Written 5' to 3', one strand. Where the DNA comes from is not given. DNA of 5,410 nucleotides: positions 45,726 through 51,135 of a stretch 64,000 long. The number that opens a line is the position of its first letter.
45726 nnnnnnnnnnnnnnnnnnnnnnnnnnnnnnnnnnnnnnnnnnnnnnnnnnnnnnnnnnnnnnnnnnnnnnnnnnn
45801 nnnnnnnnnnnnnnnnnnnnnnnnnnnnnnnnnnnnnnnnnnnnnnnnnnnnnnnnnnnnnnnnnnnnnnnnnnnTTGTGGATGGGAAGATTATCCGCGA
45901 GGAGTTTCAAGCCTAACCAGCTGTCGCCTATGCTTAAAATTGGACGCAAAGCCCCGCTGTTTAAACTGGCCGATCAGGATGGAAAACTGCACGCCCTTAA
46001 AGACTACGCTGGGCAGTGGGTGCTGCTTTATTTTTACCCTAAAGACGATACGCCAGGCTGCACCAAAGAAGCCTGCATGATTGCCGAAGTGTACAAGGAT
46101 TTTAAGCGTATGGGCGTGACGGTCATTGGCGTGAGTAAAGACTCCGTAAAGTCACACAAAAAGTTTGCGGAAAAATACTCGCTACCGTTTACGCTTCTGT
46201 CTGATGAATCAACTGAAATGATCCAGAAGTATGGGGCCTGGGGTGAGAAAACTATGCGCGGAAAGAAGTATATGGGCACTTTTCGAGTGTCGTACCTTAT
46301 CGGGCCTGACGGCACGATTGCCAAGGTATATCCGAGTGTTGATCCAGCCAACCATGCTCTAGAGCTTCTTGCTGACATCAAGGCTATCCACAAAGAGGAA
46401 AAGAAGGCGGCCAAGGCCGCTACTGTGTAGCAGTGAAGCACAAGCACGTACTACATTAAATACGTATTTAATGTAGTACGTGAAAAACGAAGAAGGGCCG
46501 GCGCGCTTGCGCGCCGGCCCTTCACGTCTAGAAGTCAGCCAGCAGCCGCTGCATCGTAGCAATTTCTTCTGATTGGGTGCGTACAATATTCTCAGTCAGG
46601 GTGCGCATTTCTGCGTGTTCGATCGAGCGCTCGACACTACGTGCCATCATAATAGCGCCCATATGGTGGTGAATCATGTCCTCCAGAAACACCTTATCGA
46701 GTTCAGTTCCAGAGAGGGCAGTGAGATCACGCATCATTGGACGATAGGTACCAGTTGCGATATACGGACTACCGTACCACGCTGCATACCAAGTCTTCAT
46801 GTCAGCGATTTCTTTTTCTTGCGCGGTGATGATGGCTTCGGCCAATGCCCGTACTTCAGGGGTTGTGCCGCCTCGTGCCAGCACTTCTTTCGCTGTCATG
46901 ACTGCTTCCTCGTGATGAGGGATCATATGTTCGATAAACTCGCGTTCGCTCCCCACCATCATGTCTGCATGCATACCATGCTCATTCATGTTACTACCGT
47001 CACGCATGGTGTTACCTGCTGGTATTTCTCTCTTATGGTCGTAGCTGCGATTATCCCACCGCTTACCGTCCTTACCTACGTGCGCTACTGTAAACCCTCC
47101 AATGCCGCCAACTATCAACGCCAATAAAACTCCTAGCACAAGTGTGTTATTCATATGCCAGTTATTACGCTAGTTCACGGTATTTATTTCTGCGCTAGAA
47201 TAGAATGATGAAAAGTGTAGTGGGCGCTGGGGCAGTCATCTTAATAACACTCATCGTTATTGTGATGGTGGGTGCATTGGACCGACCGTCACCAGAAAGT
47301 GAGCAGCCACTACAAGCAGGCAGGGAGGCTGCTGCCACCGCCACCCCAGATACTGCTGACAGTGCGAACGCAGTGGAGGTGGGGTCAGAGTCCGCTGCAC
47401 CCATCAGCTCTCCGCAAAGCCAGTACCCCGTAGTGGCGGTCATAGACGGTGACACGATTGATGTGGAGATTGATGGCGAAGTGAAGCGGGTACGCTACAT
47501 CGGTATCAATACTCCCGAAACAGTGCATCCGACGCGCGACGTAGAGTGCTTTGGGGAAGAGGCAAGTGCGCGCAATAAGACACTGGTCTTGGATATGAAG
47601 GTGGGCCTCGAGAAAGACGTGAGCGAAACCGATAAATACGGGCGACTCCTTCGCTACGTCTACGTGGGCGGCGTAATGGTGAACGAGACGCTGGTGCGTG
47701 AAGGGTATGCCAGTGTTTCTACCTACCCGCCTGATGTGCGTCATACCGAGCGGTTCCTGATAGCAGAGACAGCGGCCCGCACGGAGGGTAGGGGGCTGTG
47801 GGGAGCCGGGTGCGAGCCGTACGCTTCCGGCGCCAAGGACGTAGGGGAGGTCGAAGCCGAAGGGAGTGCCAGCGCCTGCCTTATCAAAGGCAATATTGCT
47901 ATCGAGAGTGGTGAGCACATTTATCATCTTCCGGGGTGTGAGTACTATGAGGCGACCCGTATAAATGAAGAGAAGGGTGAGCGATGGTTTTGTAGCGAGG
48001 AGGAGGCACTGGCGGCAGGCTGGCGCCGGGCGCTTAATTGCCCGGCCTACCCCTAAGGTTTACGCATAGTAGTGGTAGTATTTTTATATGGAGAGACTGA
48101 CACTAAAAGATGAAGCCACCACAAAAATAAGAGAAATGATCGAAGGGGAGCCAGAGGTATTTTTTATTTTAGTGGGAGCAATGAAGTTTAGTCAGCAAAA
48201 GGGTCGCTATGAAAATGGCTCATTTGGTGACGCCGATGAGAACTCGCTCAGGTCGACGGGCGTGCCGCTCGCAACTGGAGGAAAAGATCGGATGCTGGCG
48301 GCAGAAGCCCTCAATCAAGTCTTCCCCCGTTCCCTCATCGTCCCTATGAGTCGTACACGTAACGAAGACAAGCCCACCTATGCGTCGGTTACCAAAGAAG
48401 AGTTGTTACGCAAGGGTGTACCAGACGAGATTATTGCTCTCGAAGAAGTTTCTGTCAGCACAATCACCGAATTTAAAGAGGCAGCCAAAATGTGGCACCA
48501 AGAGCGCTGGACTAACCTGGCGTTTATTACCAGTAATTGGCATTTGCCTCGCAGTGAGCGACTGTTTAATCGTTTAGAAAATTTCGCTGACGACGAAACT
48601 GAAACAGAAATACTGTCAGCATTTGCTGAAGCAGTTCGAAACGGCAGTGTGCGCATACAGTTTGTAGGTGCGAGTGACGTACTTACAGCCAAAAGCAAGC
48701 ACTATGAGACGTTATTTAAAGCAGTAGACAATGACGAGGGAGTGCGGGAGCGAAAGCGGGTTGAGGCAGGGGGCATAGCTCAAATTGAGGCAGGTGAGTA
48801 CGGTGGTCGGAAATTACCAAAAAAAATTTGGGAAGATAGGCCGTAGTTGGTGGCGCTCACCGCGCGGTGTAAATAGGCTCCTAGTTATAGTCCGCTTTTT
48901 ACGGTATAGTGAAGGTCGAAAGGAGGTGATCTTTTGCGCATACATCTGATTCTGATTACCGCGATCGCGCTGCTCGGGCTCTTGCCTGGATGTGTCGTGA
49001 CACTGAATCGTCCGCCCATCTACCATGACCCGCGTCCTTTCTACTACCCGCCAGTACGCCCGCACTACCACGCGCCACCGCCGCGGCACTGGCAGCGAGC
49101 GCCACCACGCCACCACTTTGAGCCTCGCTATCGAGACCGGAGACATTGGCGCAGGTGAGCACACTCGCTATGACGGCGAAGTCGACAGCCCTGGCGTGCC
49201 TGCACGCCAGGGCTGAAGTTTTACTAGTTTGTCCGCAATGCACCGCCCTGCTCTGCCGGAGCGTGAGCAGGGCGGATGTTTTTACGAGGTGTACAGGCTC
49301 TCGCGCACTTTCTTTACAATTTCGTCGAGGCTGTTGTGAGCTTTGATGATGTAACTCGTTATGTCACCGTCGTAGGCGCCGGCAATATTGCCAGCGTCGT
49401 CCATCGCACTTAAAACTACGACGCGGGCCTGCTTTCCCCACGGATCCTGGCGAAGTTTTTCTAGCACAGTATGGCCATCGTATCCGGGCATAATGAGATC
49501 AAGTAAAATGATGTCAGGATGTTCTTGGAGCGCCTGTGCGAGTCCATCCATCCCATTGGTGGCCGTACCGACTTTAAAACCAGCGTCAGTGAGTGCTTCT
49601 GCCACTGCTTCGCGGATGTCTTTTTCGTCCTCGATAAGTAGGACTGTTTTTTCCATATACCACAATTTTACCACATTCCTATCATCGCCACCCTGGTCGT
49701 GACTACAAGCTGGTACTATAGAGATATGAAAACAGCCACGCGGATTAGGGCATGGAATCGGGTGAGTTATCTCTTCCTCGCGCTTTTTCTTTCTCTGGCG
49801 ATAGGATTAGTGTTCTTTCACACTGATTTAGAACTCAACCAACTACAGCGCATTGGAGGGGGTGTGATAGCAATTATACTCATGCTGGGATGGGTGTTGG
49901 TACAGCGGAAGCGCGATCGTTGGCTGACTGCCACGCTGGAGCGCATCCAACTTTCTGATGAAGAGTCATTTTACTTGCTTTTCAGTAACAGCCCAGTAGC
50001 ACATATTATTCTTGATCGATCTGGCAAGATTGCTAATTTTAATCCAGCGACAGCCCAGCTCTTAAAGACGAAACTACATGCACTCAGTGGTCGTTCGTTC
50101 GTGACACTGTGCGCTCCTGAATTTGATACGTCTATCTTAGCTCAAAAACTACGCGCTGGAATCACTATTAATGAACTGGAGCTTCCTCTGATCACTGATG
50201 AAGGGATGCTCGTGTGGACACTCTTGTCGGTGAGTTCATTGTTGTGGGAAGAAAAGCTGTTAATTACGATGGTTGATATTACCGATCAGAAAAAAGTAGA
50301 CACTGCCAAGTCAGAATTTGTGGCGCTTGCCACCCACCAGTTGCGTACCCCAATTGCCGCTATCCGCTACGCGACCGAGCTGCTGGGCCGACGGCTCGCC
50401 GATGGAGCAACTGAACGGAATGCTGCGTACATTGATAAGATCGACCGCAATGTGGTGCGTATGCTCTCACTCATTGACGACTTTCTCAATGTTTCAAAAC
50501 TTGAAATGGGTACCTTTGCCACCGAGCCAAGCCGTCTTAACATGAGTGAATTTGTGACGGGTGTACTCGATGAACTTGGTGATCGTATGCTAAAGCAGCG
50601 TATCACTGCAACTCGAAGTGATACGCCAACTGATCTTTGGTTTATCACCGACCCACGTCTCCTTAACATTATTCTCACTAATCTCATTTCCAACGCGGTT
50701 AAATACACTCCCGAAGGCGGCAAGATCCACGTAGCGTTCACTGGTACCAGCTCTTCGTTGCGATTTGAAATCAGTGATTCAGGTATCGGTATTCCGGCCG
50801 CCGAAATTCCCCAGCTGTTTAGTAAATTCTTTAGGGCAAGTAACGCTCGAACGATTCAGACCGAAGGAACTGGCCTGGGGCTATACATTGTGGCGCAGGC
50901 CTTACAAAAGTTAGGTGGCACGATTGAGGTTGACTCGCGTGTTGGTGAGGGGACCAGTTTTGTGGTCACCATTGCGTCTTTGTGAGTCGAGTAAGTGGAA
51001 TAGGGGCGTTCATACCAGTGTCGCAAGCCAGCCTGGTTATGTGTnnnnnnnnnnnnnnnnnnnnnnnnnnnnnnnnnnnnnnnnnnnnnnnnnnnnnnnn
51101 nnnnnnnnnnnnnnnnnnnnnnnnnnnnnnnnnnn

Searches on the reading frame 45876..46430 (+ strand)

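Call 81: search_protein_families(library=pfam, proteins=[window:45876-46430:+], max_evalue=0.001)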
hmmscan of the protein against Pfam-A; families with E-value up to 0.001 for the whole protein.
window:45876-46430:+ (184 aa): 3 families
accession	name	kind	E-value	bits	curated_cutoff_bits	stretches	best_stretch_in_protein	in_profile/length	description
PF00578.27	AhpC-TSA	-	1.6e-42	144.8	26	1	22-150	1-123/124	AhpC/TSA family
PF08534.16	Redoxin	-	4.1e-22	79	26.6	1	22-157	2-137/148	Redoxin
PF13911.12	AhpC-TSA_2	-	5.8e-05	23.9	27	1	71-123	4-56/114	AhpC/TSA antioxidant enzyme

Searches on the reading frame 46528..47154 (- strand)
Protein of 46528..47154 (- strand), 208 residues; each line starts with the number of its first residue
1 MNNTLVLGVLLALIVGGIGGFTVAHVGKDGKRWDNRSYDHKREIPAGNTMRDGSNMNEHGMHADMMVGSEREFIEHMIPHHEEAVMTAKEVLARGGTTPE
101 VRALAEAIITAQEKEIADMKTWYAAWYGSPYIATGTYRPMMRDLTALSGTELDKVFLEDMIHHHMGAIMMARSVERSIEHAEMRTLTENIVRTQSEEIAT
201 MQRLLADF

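Call 27: search_protein_families(library=pfam, proteins=[window:46528-47154:-], max_evalue=0.001)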
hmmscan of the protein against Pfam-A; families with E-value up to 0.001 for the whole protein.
window:46528-47154:- (208 aa): 2 families
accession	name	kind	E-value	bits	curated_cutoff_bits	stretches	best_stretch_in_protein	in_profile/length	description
PF03713.19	DUF305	-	4.6e-45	153.8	27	2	71-205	2-151/151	Domain of unknown function (DUF305)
PF13628.12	DUF4142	-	1e-08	35.9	27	1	139-194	73-128/138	Domain of unknown function (DUF4142)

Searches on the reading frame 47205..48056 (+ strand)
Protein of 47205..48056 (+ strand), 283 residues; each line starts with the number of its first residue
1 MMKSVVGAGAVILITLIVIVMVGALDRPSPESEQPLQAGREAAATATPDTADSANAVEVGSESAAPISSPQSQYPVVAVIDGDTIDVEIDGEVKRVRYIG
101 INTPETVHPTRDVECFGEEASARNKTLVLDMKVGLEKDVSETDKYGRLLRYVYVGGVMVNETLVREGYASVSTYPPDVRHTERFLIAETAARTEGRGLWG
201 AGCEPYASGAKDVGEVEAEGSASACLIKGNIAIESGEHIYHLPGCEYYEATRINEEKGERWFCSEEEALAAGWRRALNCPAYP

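Call 27: search_protein_families(library=pfam, proteins=[window:47205-48056:+], max_evalue=0.001)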
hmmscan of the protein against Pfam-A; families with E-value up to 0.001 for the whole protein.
window:47205-48056:+ (283 aa): 1 family
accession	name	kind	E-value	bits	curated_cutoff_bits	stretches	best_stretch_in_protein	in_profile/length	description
PF00565.23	SNase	-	1.9e-24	86.6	21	1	95-199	1-105/107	Staphylococcal nuclease homologue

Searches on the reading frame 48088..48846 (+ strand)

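Call 27: search_protein_families(library=pfam, proteins=[window:48088-48846:+], max_evalue=0.001)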
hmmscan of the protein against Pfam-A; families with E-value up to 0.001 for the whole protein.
window:48088-48846:+ (252 aa): 1 family
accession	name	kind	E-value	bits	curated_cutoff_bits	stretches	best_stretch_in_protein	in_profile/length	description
PF02698.23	DUF218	-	3.8e-12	46.7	27.6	1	67-167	15-105/133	DUF218 domain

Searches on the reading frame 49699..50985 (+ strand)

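Call 27: search_protein_families(library=pfam, proteins=[window:49699-50985:+], max_evalue=0.001)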
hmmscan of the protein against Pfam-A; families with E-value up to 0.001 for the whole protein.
window:49699-50985:+ (428 aa): 6 families
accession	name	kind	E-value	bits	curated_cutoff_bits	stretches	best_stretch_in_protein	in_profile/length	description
PF02518.31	HATPase_c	-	2.4e-28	99.2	26.4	1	318-425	2-107/111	Histidine kinase-, DNA gyrase B-, and HSP90-like ATPase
PF00512.31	HisKA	-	3.2e-16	59.5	26.9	1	203-270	1-65/66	His Kinase A (phospho-acceptor) domain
PF13426.13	PAS_9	-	9.4e-06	26.3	27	1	103-196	5-103/103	PAS domain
PF13581.12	HATPase_c_2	-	0.00011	22.7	27.4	1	326-419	40-121/127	Histidine kinase-like ATPase domain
PF00989.32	PAS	-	0.00012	22.5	22.6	1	93-185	5-100/113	PAS fold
PF08448.16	PAS_4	-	0.00047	20.8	23.1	0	95-198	1-109/110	PAS fold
